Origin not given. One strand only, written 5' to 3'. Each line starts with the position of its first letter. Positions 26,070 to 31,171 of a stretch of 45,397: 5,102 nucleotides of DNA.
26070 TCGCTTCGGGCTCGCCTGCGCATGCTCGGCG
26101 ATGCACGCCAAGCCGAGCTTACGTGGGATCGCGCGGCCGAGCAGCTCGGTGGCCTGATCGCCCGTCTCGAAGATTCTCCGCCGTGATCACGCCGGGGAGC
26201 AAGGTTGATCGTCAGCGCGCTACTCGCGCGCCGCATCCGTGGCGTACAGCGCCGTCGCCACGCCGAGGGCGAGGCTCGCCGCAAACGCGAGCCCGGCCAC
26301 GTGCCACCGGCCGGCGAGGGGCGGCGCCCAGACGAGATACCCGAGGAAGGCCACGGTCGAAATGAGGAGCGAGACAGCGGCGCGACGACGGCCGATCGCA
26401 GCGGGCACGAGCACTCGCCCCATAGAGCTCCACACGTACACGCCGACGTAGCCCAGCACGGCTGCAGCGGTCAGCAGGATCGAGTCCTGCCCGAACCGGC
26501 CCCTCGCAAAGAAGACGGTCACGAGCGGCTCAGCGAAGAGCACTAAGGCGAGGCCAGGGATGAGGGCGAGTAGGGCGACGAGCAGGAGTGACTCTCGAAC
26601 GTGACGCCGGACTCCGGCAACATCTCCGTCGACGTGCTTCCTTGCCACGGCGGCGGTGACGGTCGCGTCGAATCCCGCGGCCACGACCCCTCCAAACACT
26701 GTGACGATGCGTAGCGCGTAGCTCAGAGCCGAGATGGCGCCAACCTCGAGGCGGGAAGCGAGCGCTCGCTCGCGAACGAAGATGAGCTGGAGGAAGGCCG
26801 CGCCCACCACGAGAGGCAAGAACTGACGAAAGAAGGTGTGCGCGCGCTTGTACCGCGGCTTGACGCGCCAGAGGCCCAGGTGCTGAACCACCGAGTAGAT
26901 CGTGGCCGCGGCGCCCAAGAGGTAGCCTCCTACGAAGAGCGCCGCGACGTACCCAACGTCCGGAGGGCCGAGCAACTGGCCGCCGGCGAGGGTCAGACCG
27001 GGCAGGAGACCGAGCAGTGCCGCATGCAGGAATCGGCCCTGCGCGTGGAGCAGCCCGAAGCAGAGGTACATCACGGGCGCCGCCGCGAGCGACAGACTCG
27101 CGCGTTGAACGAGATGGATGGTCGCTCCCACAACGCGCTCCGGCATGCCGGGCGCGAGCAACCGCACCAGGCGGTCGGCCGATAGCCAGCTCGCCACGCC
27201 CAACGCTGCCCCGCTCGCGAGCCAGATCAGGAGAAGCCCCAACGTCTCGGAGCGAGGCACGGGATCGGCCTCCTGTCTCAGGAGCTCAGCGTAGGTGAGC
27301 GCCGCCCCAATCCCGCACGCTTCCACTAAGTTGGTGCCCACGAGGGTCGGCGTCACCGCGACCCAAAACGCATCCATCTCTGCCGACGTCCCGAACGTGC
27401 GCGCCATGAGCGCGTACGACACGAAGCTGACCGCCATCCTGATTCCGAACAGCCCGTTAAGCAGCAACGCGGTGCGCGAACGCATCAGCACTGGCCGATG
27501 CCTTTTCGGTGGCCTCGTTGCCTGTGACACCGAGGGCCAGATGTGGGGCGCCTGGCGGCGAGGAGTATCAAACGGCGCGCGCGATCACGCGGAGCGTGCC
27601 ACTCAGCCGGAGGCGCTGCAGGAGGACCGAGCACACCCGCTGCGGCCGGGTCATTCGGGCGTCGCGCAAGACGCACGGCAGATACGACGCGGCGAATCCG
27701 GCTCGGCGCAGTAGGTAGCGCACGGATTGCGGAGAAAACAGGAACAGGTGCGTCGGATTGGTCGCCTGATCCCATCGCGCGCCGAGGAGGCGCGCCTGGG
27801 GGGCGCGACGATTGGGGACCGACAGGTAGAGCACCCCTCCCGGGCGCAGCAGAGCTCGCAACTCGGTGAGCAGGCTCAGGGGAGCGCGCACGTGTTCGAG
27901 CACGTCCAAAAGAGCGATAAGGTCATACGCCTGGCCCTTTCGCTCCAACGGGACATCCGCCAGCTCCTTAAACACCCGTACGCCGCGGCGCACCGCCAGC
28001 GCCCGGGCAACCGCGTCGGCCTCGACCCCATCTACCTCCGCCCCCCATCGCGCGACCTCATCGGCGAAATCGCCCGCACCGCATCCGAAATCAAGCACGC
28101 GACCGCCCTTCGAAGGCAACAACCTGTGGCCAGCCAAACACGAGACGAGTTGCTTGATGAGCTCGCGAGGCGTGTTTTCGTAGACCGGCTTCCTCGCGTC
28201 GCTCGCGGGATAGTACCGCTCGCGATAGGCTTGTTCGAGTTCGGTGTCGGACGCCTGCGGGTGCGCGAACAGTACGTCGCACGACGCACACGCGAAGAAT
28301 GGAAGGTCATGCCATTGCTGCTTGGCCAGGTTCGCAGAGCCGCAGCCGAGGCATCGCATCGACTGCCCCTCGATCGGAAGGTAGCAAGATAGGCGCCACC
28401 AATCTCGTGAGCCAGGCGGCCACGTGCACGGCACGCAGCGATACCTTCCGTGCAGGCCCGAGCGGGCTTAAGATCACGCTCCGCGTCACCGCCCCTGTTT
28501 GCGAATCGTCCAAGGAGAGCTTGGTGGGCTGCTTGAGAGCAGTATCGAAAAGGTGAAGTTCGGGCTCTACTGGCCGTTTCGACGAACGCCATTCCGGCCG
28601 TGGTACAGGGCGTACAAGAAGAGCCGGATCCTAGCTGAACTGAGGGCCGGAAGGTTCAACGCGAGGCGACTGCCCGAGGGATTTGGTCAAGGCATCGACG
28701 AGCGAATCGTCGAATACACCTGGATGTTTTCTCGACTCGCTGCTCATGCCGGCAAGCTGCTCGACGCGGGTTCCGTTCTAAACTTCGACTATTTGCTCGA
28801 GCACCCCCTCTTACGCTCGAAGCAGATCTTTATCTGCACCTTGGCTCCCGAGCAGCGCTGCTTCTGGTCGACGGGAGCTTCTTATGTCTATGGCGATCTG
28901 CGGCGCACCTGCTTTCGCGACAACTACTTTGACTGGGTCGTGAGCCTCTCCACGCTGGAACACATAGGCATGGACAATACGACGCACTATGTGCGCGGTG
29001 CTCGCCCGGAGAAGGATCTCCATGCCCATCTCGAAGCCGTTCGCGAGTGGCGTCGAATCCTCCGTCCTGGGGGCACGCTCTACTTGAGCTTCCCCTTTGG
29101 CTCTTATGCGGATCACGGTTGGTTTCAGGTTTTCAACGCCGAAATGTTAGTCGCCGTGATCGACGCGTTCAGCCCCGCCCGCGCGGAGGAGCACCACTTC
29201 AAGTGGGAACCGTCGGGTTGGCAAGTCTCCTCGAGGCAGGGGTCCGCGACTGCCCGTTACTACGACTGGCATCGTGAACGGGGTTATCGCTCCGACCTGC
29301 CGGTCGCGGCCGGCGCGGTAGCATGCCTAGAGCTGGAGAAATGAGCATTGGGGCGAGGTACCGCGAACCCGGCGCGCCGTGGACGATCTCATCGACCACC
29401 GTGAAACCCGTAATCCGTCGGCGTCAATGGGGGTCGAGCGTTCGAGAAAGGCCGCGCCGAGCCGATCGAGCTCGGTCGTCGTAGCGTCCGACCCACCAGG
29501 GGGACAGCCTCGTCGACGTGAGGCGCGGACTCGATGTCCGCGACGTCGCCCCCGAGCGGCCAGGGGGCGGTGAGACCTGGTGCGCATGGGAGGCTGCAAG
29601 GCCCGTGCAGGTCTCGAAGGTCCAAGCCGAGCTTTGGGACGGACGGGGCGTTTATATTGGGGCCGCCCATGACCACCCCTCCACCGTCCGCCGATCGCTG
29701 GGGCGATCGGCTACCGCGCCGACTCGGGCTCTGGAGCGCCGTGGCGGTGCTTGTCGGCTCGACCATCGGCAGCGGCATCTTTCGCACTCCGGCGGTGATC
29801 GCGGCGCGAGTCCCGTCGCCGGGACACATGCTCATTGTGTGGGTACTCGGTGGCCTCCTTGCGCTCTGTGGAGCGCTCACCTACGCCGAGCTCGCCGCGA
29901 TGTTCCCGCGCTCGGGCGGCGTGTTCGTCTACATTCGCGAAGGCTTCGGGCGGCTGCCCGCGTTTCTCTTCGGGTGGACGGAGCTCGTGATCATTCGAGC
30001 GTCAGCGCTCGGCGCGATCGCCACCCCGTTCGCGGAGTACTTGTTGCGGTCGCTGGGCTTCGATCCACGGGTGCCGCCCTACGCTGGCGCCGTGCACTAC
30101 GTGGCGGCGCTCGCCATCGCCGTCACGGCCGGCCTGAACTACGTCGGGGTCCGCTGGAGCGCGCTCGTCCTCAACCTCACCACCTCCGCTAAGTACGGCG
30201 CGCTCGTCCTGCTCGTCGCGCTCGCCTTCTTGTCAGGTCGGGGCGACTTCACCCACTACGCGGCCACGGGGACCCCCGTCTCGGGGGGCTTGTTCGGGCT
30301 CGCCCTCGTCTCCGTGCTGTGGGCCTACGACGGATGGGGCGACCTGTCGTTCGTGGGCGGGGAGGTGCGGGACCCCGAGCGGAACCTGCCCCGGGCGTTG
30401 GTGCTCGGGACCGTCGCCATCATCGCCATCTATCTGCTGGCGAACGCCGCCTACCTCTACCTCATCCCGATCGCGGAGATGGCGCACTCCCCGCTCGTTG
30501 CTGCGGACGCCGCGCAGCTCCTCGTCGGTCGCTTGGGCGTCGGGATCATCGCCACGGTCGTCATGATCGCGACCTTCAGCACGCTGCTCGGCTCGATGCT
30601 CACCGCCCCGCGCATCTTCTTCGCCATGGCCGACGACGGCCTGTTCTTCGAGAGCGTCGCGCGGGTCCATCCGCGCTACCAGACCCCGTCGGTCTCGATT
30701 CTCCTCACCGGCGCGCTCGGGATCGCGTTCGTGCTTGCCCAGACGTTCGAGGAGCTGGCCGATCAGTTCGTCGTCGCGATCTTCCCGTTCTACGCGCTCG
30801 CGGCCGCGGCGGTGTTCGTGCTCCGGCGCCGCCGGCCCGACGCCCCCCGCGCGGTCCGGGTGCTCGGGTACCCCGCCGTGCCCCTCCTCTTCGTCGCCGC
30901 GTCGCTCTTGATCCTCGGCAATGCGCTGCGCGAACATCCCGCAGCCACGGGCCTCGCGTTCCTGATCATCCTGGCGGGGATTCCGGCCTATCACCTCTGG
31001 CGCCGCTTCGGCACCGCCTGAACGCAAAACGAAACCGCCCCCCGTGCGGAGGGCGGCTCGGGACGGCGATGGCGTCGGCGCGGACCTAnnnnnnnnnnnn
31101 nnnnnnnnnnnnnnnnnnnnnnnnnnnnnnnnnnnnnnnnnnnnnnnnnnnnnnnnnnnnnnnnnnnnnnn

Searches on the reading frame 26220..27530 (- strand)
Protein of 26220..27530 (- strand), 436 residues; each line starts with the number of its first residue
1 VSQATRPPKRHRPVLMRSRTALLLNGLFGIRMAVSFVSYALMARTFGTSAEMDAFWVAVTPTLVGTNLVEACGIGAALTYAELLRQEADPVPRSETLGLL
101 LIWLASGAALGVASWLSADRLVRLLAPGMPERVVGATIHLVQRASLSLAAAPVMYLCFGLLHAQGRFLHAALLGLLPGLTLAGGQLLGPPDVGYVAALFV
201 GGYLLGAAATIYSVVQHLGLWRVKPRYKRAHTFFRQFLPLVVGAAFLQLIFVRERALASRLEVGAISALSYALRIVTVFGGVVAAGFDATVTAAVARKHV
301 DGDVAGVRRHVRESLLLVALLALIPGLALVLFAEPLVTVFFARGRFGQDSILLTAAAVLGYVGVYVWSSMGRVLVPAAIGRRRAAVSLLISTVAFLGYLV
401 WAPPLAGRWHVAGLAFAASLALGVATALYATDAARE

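Call 82: search_protein_families(library=pfam, proteins=[window:26220-27530:-], max_evalue=0.001)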
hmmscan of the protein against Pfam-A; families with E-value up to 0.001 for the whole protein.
window:26220-27530:- (436 aa): 2 families
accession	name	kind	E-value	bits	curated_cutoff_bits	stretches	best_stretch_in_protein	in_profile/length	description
PF03023.19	MurJ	-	1.7e-28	99.9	27.4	1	42-426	1-392/451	Lipid II flippase MurJ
PF01554.23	MatE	-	0.00015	21.9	24.9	1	239-368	1-129/161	MatE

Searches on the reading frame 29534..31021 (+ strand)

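Call 82: search_protein_families(library=pfam, proteins=[window:29534-31021:+], max_evalue=0.001)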
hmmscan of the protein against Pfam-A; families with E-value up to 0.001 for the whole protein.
window:29534-31021:+ (495 aa): 2 families
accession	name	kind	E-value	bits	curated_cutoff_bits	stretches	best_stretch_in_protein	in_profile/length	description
PF13520.12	AA_permease_2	-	2e-57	195.5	27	1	64-463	1-403/427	Amino acid permease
PF00324.27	AA_permease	-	2e-27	96.5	24.6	1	72-429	5-372/470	Amino acid permease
